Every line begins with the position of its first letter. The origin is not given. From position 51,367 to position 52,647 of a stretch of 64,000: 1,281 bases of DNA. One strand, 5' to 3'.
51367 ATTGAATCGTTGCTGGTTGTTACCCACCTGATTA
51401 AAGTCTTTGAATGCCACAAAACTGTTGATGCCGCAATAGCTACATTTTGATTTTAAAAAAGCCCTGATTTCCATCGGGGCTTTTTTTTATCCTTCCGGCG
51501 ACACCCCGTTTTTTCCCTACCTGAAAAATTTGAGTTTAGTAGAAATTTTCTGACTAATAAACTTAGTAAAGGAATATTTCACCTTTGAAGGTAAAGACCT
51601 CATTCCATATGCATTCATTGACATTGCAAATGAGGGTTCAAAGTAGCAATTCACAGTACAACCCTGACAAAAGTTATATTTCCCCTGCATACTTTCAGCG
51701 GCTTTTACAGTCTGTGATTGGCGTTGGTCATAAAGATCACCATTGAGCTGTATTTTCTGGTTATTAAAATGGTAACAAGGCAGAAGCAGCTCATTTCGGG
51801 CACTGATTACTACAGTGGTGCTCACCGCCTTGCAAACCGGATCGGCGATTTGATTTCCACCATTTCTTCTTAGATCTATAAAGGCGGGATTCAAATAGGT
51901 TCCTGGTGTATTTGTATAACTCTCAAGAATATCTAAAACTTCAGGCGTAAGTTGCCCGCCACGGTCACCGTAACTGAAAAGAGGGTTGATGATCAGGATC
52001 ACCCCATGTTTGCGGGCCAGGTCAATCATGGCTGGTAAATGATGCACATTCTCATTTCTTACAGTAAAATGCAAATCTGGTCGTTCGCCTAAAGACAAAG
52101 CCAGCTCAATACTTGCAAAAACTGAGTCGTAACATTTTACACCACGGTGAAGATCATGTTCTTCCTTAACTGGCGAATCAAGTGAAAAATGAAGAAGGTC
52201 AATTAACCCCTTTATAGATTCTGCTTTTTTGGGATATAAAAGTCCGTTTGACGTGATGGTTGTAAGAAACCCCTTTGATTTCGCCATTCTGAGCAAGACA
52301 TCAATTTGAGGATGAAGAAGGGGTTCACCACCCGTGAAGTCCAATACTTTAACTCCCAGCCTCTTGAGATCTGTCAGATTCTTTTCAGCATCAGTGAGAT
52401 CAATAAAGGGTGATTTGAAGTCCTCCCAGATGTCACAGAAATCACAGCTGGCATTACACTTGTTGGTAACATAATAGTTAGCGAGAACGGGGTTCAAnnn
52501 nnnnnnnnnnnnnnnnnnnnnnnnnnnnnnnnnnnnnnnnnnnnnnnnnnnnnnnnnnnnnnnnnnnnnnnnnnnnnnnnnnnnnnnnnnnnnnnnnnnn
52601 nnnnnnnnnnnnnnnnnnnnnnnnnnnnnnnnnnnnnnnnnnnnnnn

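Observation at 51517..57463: Six-gene operon for an apparently undescribed membrane amino-glycolipid or lipo-oligosaccharide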

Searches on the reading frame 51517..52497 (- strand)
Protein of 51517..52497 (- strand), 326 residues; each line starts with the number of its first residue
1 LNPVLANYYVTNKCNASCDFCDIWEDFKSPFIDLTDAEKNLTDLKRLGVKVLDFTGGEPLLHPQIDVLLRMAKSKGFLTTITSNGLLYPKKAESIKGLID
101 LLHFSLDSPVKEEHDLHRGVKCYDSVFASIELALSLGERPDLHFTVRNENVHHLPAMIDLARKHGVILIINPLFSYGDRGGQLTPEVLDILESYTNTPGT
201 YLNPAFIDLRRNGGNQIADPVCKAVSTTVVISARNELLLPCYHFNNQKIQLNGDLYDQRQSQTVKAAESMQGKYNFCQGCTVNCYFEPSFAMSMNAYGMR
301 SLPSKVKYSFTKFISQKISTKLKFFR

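Call 3: search_protein_families(library=pfam, proteins=[window:51517-52497:-], max_evalue=0.01)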
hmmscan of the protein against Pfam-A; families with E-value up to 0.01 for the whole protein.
window:51517-52497:- (326 aa): 3 families
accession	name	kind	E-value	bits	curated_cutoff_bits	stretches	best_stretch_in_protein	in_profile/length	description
PF04055.27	Radical_SAM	-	1.4e-22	81.1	29.5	1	8-161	1-166/166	Radical SAM superfamily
PF13353.11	Fer4_12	-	9.8e-06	26.3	22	1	12-113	13-120/137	4Fe-4S single cluster domain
PF11946.13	DUF3463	-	0.0019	18.5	31.3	1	239-295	74-125/134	Domain of unknown function (DUF3463)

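Call 4: search_protein_families(library=ncbifam, proteins=[window:51517-52497:-], max_evalue=0.01)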
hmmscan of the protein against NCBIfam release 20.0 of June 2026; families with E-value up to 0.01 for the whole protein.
window:51517-52497:- (326 aa): 49 families (the best 25 are shown)
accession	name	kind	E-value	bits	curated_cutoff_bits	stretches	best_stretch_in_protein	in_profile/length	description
TIGR03961.1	rSAM_PTO1314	hypoth_equivalog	3e-26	92.5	306.05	1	3-291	22-309/332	PTO1314 family radical SAM protein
TIGR04054.1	rSAM_NirJ1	equivalog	1.2e-19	70.2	650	1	3-186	36-222/387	putative heme d1 biosynthesis radical SAM protein NirJ1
TIGR04347.1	pseudo_SAM_Halo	equivalog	1.8e-18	67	525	1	7-185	41-223/390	TIGR04347 family pseudo-SAM/SPASM protein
NF049973.1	radical_Rv1681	equivalog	3.3e-18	65.7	380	1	9-166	77-239/326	Rv1681 family radical SAM protein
NF038283.1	viperin_w_prok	equivalog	4.4e-18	65.4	180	1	6-113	4-121/281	viperin family antiviral radical SAM protein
TIGR04051.1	rSAM_NirJ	equivalog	9.6e-18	64.3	515.45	1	9-180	7-182/354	heme d1 biosynthesis radical SAM protein NirJ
TIGR04546.1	rSAM_ahbC_deAc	equivalog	2.6e-17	62.7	650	1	8-192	43-231/390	12,18-didecarboxysiroheme deacetylase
TIGR04251.1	SCM_rSAM_ScmF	equivalog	3.2e-17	63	400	1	8-168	8-176/353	SynChlorMet cassette radical SAM/SPASM protein ScmF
TIGR02668.1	moaA_archaeal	equivalog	4.9e-16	58.6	325.25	1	9-169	15-182/303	GTP 3',8-cyclase MoaA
TIGR04055.1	rSAM_NirJ2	equivalog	2.5e-15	56.8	500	1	8-167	4-167/326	putative heme d1 biosynthesis radical SAM protein NirJ2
NF001199.0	PRK00164.2-1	equivalog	2.5e-15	56.4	231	1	10-170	18-184/308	GTP 3',8-cyclase MoaA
NF045574.1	sacti_mat_StsB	exception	3.7e-15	55.7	625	1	6-159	98-254/466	StsB family radical SAM/SPASM domain sactipeptide maturase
TIGR02666.1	moaA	equivalog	5.4e-15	55.2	284.05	1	10-168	16-187/336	GTP 3',8-cyclase MoaA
TIGR04317.1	W_rSAM_matur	equivalog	1.8e-14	53.6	380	1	10-170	10-180/349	tungsten cofactor oxidoreductase radical SAM maturase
TIGR04545.1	rSAM_ahbD_hemeb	equivalog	2.9e-14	53.3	500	1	8-168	4-169/339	heme b synthase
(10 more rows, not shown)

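Call 5: find_homologous_proteins(query=window:51517-52497:-, max_evalue=0.00001)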
Query window:51517-52497:- (326 aa): 3172 proteins with E <= 0.00001 among 4537 candidates; the best 120 are listed.
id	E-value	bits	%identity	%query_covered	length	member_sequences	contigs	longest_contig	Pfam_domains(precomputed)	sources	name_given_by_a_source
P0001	3.7e-202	689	91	99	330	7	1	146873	PF04055.28,PF13353.12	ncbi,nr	ncbi:MAG: radical SAM protein [Bacteroidetes bacterium]|nr:radical SAM protein [Bacteroidota bacteri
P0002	3.2e-176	603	79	99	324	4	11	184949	PF04055.28,PF13353.12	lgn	-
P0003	3.3e-172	590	78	98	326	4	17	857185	PF04055.28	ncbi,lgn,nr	ncbi:MAG: radical SAM protein [Bacteroidetes bacterium]|nr:radical SAM protein [Bacteroidota bacteri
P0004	6.5e-151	520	69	98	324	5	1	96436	PF04055.28,PF13353.12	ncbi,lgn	-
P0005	1.3e-148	513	67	98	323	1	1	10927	PF04055.28,PF13353.12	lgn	-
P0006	1.8e-145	502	67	96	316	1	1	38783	PF04055.28,PF13353.12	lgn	-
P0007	1.1e-144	500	67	98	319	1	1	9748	PF04055.28,PF13353.12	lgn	-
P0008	2.0e-144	499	67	98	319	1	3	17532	PF04055.28,PF13353.12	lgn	-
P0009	1.3e-126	440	59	99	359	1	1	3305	PF04055.28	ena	-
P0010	2.6e-125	436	58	97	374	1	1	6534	PF04055.28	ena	-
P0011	9.0e-124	431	66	87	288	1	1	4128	PF04055.28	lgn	-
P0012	1.0e-123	431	58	99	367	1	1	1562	PF04055.28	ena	-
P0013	7.5e-123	428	58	99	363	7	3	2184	PF04055.28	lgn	-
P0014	1.0e-122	428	58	99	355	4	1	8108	PF04055.28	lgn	-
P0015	1.8e-122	427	58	100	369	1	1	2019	PF04055.28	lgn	-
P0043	5.0e-119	415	56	99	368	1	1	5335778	PF04055.28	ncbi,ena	-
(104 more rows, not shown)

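Call 7: find_encoding_contigs(protein=P0043, flank=10000, max_places=2)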
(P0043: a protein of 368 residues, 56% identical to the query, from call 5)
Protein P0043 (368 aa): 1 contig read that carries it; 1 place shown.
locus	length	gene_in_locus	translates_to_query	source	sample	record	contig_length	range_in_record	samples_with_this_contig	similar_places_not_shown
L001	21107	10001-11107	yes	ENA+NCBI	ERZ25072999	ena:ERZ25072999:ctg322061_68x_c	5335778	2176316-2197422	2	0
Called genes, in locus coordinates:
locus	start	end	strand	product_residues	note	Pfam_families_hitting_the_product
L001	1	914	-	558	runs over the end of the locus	PF18962:Por_Secre_tail (weak)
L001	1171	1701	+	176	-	PF07638:Sigma70_ECF, PF06530:Phage_antitermQ (weak), PF08281:Sigma70_r4_2 (weak), PF04545:Sigma70_r4 (faint)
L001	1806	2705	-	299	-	PF01676:Metalloenzyme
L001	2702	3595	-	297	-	PF02481:DNA_processg_A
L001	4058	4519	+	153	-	PF12680:SnoaL_2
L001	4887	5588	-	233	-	-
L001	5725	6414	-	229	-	PF04542:Sigma70_r2, PF08281:Sigma70_r4_2, PF04545:Sigma70_r4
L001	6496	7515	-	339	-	PF06144:DNA_pol3_delta, PF21694:DNA_pol3_delta_C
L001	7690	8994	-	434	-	PF00009:GTP_EFTU, PF01926:MMR_HSR1, PF02421:FeoB_N, PF04548:AIG1, PF01926:MMR_HSR1, PF02421:FeoB_N, PF00009:GTP_EFTU, PF14714:KH_dom-like, +5 more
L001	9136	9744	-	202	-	PF11138:DUF2911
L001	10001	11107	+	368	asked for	PF04055:Radical_SAM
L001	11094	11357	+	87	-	PF01503:PRA-PH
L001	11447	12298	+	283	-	PF01634:HisG, PF08029:HisG_C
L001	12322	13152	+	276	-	PF01553:Acyltransferase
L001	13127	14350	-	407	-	PF00079:Serpin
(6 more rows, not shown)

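Call 8: find_encoding_contigs(protein=P0003, flank=10000, max_places=2)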
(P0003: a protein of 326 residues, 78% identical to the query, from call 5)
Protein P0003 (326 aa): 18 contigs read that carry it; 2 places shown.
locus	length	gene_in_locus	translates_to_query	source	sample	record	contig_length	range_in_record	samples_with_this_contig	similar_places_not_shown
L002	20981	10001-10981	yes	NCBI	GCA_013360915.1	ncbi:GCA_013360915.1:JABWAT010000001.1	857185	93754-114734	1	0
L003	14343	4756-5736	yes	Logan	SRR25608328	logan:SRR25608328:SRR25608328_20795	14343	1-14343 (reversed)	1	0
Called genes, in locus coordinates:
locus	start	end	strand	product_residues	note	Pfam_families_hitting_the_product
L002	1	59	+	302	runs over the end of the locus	PF01745:IPT, PF01715:IPPT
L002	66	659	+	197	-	PF07670:Gate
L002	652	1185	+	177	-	PF07670:Gate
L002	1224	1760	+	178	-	PF00849:PseudoU_synth_2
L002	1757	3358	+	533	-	PF10079:Rossmann-like_BshC, PF24850:CC_BshC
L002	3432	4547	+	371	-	PF26549:Tricorn_N (faint)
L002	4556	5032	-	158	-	PF03449:GreA_GreB_N, PF01272:GreA_GreB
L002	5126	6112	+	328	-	PF00535:Glycos_transf_2, PF13641:Glyco_tranf_2_3 (weak), PF13632:Glyco_trans_2_3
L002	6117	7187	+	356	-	PF03706:LPG_synthase_TM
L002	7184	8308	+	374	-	PF13506:Glyco_transf_21, PF00535:Glycos_transf_2, PF13641:Glyco_tranf_2_3, PF13632:Glyco_trans_2_3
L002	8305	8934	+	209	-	PF01522:Polysacc_deac_1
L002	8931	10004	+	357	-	PF13506:Glyco_transf_21, PF13641:Glyco_tranf_2_3, PF00535:Glycos_transf_2, PF13632:Glyco_trans_2_3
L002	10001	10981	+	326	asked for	PF04055:Radical_SAM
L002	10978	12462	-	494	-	PF02386:TrkH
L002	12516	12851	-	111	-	PF01740:STAS, PF13466:STAS_2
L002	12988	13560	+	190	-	PF06175:MiaE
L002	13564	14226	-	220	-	PF21948:LplA-B_cat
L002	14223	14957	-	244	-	PF00106:adh_short, PF13561:adh_short_C2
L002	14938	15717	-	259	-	PF22435:MRM3-like_sub_bind, PF00588:SpoU_methylase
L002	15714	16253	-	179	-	PF00132:Hexapep (weak), PF25087:GMPPB_C (faint), PF25084:LbH_EIF2B (weak)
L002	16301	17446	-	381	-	PF00988:CPSase_sm_chain, PF00117:GATase, PF07722:Peptidase_C26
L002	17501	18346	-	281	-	PF03631:Virul_fac_BrkB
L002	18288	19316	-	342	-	PF02470:MlaD, PF28544:Helical_needle (faint)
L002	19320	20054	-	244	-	PF00005:ABC_tran, PF13304:AAA_21 (faint)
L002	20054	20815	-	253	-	PF02405:MlaE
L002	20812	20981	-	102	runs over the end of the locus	-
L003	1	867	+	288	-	?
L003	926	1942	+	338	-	PF03706:LPG_synthase_TM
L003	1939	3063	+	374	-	PF13506:Glyco_transf_21, PF00535:Glycos_transf_2, PF13641:Glyco_tranf_2_3, PF13632:Glyco_trans_2_3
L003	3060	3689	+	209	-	PF01522:Polysacc_deac_1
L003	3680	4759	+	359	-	PF13506:Glyco_transf_21, PF00535:Glycos_transf_2, PF13641:Glyco_tranf_2_3, PF13632:Glyco_trans_2_3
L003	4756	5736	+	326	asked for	PF04055:Radical_SAM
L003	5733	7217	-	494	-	PF02386:TrkH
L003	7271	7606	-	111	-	PF01740:STAS, PF13466:STAS_2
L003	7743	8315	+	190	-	PF06175:MiaE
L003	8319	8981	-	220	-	PF21948:LplA-B_cat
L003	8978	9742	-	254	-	PF00106:adh_short, PF13561:adh_short_C2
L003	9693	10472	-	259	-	PF22435:MRM3-like_sub_bind, PF00588:SpoU_methylase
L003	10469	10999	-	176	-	PF00132:Hexapep (weak), PF25087:GMPPB_C (faint), PF25084:LbH_EIF2B (weak)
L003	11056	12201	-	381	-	PF00988:CPSase_sm_chain, PF00117:GATase, PF07722:Peptidase_C26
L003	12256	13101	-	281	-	PF03631:Virul_fac_BrkB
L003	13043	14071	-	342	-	PF02470:MlaD, PF28544:Helical_needle (faint)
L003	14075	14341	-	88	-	?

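Call 10: find_related_loci(query=A1, collection=genome_contigs, flank=10000)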
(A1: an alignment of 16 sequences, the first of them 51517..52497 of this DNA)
Query A1 (326 aa) in genome_contigs; peptide patterns used: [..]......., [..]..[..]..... (x = any residue, [..] = any of these).
599 stretches matched a pattern (row limit reached: there are more); 590 encode a relative of the query (tblastn E <= 1e-3); the best 80 are kept; 80 distinct loci.
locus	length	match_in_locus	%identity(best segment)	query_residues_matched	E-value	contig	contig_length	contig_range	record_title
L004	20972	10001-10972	91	1-324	0e+0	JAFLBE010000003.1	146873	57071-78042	MAG: Bacteroidetes bacterium isolate UWPOB_BACT1 gnl_X_EHAFFJKP_3, whole genome shotgun sequence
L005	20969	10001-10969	79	1-323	0e+0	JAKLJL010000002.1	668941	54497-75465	MAG: Bacteroidetes bacterium isolate MAG.504 MAG.504-NODE_2_length_668941_cov_12.429714, whole genome shotgun sequence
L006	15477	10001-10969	58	1-322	3e-127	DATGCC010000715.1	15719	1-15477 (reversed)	MAG TPA_asm: Rhodothermales bacterium isolate SMAG_U9638 k141_362570, whole genome shotgun sequence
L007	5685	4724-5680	59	1-318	4e-127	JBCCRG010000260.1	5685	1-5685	MAG: Bacteroidota bacterium isolate P01_D01_bin.25 k141_1073914_length_5685_cov_37.1640, whole genome shotgun sequence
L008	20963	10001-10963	58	3-322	1e-126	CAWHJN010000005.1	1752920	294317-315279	MAG: Rhodothermales bacterium isolate MFD01721.bin.1.94 genome assembly, contig: contig_5677, whole genome shotgun seque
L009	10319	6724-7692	58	1-322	1e-126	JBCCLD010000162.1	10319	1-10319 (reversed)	MAG: Bacteroidota bacterium isolate P01_C01_bin.19 k141_1209658_length_10319_cov_69.0000, whole genome shotgun sequence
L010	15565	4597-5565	58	1-322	2e-126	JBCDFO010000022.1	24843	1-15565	MAG: Bacteroidota bacterium isolate P01_H01_bin.110 k141_2156956_length_24843_cov_63.0677, whole genome shotgun sequence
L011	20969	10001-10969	58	1-322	4e-126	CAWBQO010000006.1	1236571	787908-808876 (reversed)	MAG: uncultured Bacteroidetes bacterium isolate MFD01721.bin.1.71 genome assembly, contig: contig_9338, whole genome sho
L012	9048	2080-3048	57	1-322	7e-125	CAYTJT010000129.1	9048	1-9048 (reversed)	MAG TPA_asm: uncultured Rhodothermales bacterium isolate SRP063590_co1_118 genome assembly, contig: NODE_8218_length_904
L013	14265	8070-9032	57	3-322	1e-124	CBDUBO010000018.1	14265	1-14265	MAG TPA_asm: uncultured Rhodothermales bacterium isolate ERR2431955_binner23_Refined_32 genome assembly, contig: ERZ2387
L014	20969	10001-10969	57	1-322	4e-124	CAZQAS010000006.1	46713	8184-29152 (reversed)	MAG TPA_asm: uncultured Rhodothermales bacterium isolate SRP284430_co1_164 genome assembly, contig: NODE_274_length_4671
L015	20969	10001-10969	56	1-322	6e-124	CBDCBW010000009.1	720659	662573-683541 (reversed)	MAG: Rhodothermales bacterium isolate 149c5dc1-c7b6-47bf-b7d0-e1449b084a4c genome assembly, contig: contig_9, whole geno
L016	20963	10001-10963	58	3-322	6e-124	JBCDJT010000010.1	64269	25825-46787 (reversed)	MAG: Bacteroidota bacterium isolate P01_H01_bin.41 k141_55527_length_64269_cov_23.5489, whole genome shotgun sequence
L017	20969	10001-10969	57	1-322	2e-123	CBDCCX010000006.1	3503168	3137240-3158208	MAG: Rhodothermales bacterium isolate d80d03cd-5fe3-4c76-8cf4-28a07225dc37 genome assembly, contig: chromosome_2, whole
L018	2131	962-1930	56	1-322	6e-131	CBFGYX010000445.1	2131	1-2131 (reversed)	MAG TPA_asm: uncultured bacterium isolate SRR32277364_metabat2_23 genome assembly, contig: ERZ27320626.19916, whole geno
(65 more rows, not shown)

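Call 29: search_solved_structures(query=A1, max_evalue=0.001)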
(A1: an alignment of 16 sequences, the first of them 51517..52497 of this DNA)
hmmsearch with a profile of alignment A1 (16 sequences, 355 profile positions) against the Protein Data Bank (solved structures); distinct sequences matched with E-value up to 0.001: 22.
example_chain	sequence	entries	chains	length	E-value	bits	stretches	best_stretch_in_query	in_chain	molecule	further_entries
7vob_C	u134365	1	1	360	7.7e-19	71.2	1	13-161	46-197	Cytosylglucuronate decarboxylase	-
7voc_C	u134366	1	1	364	7.8e-19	71.1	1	13-161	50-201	Cytosylglucuronate decarboxylase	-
9dfn_A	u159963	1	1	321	1.3e-15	60.5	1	3-111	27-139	Radical SAM core domain-containing protein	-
9dfu_A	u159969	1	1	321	3e-15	59.3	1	3-111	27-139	Radical SAM core domain-containing protein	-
6b4c_A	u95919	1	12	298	3.1e-13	52.7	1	3-127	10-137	Viperin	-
9dgw_A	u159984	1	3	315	3.5e-13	52.5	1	3-126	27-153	Radical SAM core domain-containing protein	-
9dfw_A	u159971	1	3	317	3.6e-13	52.5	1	3-126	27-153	Radical SAM core domain-containing protein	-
7n7i_A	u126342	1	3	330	4e-13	52.4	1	3-126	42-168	Viperin-like enzyme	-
5vsl_A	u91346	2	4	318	1.8e-12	50.2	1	2-111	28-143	Radical S-adenosyl methionine domain-containing protein 2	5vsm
6q2p_A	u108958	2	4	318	1.8e-12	50.2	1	2-111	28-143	Radical S-adenosyl methionine domain-containing protein 2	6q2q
7n7h_A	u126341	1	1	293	3.1e-12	49.4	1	3-112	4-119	VIPERIN-LIKE ENZYME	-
8wm2_A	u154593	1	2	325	1.8e-11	46.9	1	10-111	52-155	Fe-S radical SAM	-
2fb2_A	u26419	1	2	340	3.9e-10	42.5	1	10-147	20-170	Molybdenum cofactor biosynthesis protein A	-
1tv7_A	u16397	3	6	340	4.1e-10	42.4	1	10-147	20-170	Molybdenum cofactor biosynthesis protein A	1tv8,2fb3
7tol_A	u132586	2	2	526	2.9e-09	39.7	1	3-85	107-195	glycerol dibiphytanyl glycerol tetraether - macrocyclic archaeol synthase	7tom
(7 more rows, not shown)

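Call 52: predict_structure(alignment_id=A1)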
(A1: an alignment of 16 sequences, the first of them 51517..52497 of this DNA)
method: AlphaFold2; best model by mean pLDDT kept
length: 326 residues; sequences in the alignment: 16
mean_pLDDT: 83.7   pTM: 0.85
mean pLDDT of the five models: 83.7, 80.7, 78.7, 78.6, 77.0
residues with pLDDT >= 90: 150; 70-90: 119; 50-70: 51; < 50: 6
segments of 3 or more residues with pLDDT < 50: none
pLDDT, mean of each block of 10 residues (from residue 1): 83 68 57 94 94 87 95 96 92 96 94 90 95 95 92 97 95 66 86 91 86 81 71 85 68 90 86 77 56 71 84 78 57
secondary structure, 60 per line:
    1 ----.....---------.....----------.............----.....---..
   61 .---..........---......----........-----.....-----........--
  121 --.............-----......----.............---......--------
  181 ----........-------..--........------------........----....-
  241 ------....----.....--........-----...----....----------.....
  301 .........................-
elements in order: E5-9 H19-23 H34-46 E51-55 H65-74 E78-83 H88-95 E101-105 H111-118 H123-135 E141-146 H151-163 E167-172 H185-192 H204-211 H224-227 E228-231 E236-239 E247-250 H255-259 H262-269 H282-285 H296-325
